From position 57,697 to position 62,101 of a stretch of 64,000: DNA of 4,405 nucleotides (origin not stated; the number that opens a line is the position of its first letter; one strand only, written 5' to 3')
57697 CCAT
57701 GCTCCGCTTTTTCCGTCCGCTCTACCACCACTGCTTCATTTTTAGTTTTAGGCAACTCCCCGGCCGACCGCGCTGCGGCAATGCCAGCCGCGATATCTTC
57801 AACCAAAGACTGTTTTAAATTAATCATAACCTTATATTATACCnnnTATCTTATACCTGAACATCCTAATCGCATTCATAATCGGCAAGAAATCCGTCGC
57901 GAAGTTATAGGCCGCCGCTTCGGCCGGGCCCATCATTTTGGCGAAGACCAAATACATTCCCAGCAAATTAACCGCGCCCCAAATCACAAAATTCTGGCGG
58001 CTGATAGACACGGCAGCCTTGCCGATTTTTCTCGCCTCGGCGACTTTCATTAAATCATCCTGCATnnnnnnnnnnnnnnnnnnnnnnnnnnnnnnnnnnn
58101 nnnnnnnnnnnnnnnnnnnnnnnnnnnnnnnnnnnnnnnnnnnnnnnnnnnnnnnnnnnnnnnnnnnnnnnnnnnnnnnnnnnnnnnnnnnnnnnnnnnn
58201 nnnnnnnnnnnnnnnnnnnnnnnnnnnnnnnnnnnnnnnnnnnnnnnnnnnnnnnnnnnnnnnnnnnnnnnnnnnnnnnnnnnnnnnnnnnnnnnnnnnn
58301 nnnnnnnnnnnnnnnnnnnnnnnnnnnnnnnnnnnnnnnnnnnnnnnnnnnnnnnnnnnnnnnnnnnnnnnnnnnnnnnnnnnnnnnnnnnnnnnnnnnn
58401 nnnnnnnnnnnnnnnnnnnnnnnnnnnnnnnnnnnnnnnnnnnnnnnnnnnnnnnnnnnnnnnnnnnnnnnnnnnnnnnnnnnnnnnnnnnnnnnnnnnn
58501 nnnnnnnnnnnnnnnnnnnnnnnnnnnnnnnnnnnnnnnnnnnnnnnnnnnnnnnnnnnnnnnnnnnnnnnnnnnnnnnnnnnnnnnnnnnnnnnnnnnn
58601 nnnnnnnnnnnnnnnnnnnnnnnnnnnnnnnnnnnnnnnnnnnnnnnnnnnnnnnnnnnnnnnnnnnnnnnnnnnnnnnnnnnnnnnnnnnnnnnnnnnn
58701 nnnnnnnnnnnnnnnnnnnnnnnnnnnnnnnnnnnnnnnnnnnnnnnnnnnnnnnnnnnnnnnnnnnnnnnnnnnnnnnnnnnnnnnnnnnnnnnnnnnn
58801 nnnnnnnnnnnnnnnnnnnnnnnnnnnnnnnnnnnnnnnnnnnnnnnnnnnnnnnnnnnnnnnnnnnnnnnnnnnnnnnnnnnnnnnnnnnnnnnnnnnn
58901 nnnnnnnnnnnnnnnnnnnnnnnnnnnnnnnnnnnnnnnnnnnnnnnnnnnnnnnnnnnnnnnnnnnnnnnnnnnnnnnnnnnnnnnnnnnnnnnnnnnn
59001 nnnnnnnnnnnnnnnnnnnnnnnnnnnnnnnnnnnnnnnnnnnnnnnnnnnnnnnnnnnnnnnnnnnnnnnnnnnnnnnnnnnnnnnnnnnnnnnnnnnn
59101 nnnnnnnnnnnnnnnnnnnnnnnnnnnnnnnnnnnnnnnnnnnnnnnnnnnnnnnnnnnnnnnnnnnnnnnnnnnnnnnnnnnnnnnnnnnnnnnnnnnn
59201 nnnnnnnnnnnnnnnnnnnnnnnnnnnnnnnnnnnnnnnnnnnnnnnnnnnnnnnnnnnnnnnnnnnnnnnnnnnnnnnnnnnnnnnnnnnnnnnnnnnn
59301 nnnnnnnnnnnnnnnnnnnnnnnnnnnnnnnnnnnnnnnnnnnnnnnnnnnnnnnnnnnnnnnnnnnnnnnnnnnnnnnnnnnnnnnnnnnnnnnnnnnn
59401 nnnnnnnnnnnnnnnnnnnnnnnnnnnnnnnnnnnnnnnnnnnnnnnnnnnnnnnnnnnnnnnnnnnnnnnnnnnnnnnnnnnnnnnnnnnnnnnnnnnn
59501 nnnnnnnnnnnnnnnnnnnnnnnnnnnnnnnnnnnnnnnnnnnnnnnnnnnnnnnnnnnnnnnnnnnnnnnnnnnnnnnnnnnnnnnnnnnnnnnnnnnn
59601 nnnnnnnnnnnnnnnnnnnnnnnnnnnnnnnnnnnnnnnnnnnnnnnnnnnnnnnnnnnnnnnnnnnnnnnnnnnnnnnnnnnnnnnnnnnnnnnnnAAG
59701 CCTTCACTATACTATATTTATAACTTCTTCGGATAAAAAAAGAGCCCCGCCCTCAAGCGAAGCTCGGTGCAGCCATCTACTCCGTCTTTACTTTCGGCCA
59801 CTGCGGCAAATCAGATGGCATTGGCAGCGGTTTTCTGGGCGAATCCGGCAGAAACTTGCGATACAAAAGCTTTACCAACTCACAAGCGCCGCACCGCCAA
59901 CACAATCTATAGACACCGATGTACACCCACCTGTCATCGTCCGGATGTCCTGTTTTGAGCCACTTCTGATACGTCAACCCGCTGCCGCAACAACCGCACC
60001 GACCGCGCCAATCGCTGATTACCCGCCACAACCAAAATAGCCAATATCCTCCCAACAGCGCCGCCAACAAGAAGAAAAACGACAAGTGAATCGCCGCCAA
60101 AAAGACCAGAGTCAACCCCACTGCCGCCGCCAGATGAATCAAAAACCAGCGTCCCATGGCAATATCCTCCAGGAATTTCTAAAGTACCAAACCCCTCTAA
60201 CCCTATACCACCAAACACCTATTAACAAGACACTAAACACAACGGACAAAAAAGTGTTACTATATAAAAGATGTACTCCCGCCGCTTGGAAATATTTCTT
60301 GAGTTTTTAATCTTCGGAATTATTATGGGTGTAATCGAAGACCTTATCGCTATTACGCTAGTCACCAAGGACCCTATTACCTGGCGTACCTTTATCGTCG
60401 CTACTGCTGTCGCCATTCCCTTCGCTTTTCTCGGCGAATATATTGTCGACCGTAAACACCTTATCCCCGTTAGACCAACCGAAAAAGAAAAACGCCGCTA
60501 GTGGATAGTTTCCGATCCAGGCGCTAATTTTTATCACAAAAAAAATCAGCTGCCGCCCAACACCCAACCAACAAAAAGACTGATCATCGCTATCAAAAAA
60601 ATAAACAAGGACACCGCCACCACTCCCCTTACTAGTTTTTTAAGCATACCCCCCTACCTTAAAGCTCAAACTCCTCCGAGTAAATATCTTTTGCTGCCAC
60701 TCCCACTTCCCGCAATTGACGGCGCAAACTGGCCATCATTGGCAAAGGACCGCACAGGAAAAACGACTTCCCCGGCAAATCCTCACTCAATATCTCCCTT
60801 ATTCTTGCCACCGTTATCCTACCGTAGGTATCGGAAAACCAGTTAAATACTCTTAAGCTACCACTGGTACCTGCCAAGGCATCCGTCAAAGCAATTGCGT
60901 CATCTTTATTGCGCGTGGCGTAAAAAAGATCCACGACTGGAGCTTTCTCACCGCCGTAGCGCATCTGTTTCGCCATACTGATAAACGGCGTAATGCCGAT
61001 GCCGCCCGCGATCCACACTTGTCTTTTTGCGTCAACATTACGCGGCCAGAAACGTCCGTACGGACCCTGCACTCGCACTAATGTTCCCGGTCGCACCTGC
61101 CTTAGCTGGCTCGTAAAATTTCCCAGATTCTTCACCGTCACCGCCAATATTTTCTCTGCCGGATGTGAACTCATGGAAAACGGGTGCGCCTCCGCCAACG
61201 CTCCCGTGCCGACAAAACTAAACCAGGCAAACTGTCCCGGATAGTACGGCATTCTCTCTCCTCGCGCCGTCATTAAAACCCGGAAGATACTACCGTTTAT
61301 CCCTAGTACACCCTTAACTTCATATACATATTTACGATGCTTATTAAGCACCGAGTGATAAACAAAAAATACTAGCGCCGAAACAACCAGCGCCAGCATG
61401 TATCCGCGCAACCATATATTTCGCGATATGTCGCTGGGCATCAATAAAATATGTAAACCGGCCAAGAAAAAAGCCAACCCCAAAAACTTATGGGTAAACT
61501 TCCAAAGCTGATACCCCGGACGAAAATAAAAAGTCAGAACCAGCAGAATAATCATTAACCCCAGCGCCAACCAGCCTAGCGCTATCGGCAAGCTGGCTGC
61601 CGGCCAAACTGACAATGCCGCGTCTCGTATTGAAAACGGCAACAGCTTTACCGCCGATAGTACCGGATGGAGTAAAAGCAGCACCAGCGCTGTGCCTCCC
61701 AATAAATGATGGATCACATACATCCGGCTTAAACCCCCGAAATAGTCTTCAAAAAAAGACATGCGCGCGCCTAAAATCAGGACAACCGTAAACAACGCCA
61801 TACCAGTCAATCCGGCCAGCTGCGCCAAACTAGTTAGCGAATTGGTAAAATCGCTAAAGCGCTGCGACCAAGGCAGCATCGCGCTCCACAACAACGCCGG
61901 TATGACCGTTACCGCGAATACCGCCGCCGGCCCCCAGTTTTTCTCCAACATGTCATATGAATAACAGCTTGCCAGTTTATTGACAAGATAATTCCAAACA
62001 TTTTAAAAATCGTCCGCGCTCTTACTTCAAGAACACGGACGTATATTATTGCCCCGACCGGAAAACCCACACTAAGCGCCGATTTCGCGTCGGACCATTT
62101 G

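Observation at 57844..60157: P1B-type ATPase with C-A-D replacing the CPC metal site and no N-terminal metal-binding domain, preceded by a Cys-rich two-TM protein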

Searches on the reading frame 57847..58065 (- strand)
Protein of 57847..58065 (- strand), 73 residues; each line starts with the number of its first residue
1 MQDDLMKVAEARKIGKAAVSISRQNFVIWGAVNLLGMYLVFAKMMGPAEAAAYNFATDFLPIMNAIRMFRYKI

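Call 56: search_solved_structures(query=window:57847-58065:-, max_evalue=10, show_alignments=0)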
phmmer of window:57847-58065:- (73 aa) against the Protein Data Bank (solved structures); distinct sequences matched with E-value up to 10: 1.
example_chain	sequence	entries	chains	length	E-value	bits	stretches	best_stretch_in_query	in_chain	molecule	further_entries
3rfu_A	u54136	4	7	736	2.5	12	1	3-70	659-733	Copper efflux ATPase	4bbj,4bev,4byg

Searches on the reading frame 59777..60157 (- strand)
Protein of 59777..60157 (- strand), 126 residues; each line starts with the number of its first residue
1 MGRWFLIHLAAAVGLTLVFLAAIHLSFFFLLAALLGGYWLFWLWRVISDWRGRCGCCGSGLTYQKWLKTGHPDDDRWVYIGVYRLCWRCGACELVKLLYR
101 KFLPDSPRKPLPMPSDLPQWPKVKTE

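Call 3: search_protein_families(library=pfam, proteins=[window:59777-60157:-], max_evalue=0.01)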
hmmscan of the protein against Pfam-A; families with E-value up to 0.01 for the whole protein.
window:59777-60157:- (126 aa): 0 families

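Call 4: search_protein_families(library=ncbifam, proteins=[window:59777-60157:-], max_evalue=0.01)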
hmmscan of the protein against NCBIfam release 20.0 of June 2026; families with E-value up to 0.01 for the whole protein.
window:59777-60157:- (126 aa): 0 families

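Call 20: find_homologous_proteins(query=window:59777-60157:-, max_evalue=0.001)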
Query window:59777-60157:- (126 aa): 1 proteins with E <= 0.001 among 104 candidates.
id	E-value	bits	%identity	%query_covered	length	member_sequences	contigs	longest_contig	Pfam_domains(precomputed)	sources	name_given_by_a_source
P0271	2.1e-84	299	100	100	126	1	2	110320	-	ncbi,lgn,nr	ncbi:MAG: hypothetical protein U1C49_00165 [Candidatus Andersenbacteria bacterium]|nr:hypothetical p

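Call 63: predict_structure(protein=window:59777-60157:-)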
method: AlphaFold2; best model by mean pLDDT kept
length: 126 residues; sequences in the alignment: 1
mean_pLDDT: 67.3   pTM: 0.40
mean pLDDT of the five models: 67.3, 66.2, 65.5, 62.7, 61.7
residues with pLDDT >= 90: 41; 70-90: 8; 50-70: 39; < 50: 38
segments of 3 or more residues with pLDDT < 50: 55-61, 70-74, 83-85, 87-90, 103-108
pLDDT, mean of each block of 10 residues (from residue 1): 91 98 98 97 84 50 49 49 48 51 49 51 53
secondary structure, 60 per line:
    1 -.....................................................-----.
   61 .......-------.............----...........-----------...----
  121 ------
elements in order: H2-54 H60-67 H75-87 H92-102

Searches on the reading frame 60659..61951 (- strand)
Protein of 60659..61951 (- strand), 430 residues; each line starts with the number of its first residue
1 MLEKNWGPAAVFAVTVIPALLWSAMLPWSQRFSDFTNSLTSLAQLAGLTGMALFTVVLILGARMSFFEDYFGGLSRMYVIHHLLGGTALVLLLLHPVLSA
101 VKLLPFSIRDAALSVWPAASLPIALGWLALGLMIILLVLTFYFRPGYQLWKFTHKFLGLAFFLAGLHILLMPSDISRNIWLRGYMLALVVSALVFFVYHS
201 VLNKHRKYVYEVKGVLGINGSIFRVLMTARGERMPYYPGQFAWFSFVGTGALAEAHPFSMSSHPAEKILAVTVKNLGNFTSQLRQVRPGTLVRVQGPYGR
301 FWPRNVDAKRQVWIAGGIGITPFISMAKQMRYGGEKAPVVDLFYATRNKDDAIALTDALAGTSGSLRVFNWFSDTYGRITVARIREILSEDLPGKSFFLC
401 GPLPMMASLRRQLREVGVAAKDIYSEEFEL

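Call 3: search_protein_families(library=pfam, proteins=[window:60659-61951:-], max_evalue=0.01)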
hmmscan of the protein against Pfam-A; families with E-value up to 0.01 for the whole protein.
window:60659-61951:- (430 aa): 7 families
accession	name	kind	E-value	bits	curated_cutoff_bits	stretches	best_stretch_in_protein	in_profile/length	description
PF01794.25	Ferric_reduct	-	5.5e-12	46.3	28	1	46-164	1-120/121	Ferric reductase like transmembrane component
PF00175.26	NAD_binding_1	-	2.1e-08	35.2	22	1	314-410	2-108/109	Oxidoreductase NAD-binding domain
PF08022.18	FAD_binding_8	-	5.2e-07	30.2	22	1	219-286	13-81/109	FAD-binding domain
PF00970.30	FAD_binding_6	-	0.00024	21.8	21.1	1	219-301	13-97/99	Oxidoreductase FAD-binding domain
PF22290.1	DmmA-like_N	-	0.00032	21.6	33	1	298-423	9-124/124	Dimethylamine monooxygenase subunit DmmA-like, N-terminal domain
PF08030.17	NAD_binding_6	-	0.00076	20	22.2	1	313-359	6-56/156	Ferric reductase NAD binding domain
PF13630.11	SdpI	-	0.00088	19.8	28.2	1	149-198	21-70/71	SdpI/YfhL protein family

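Call 4: search_protein_families(library=ncbifam, proteins=[window:60659-61951:-], max_evalue=0.01)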
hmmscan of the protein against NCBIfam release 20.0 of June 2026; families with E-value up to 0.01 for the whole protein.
window:60659-61951:- (430 aa): 21 families
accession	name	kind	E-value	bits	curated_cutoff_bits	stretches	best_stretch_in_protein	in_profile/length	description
NF040810.1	BenC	equivalog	4.3e-21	75.4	430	1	212-428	109-330/333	benzoate 1,2-dioxygenase electron transfer component BenC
NF009805.0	PRK13289.1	equivalog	2.1e-20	73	432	1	232-428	181-392/399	NO-inducible flavohemoprotein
NF000796.0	PRK00054.1-1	equivalog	2.1e-16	59.9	224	1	234-416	27-192/254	dihydroorotate dehydrogenase electron transfer subunit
NF045803.1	MethMoxFADbindMmoC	equivalog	5.5e-16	58.2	500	1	205-428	104-340/343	aromatic/alkene monooxygenase hydroxylase FAD-binding subunit MmoC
NF008822.0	PRK11872.1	equivalog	6.2e-15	55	402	1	204-428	106-335/341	anthranilate 1,2-dioxygenase electron transfer component AntC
NF007964.0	PRK10684.1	equivalog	3.5e-14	52.5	383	1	234-429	35-238/333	NADH oxidoreductase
TIGR02160.1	PA_CoA_Oxy5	hypoth_equivalog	5.6e-14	51.7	420.8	1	257-429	53-242/352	1,2-phenylacetyl-CoA epoxidase subunit PaaE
NF006220.0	PRK08345.1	subfamily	9.7e-13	48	395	1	226-353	33-158/294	cytochrome-c3 hydrogenase subunit gamma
NF040830.1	sulfhyd_ShyC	equivalog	3.4e-11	42.9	600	1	226-353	29-152/288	NAD(P)-dependent hydrogenase/sulfhydrogenase 2 subunit gamma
NF058606.1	GlBtMonoRdsGbcB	equivalog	2.4e-10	39.9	500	1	238-428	45-247/362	glycine betaine monooxygenase reductase subunit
NF004862.0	PRK06222.1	subfamily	6e-09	35.8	220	1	238-418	30-205/281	sulfide/dihydroorotate dehydrogenase-like FAD/NAD-binding protein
NF000798.0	PRK00054.1-3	equivalog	2.2e-08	34.1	219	1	218-415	16-196/244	dihydroorotate dehydrogenase electron transfer subunit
TIGR01941.1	nqrF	equivalog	5.1e-08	32.2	295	1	275-353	238-315/405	NADH:ubiquinone reductase (Na(+)-transporting) subunit F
NF009414.0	PRK12778.1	equivalog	9e-08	30.8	1103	1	245-419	34-206/752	bifunctional dihydroorotate dehydrogenase B NAD binding subunit/NADPH-dependent glutamate synthase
NF000799.0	PRK00054.1-4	equivalog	1.5e-07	30.7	314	1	222-415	19-208/258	dihydroorotate dehydrogenase electron transfer subunit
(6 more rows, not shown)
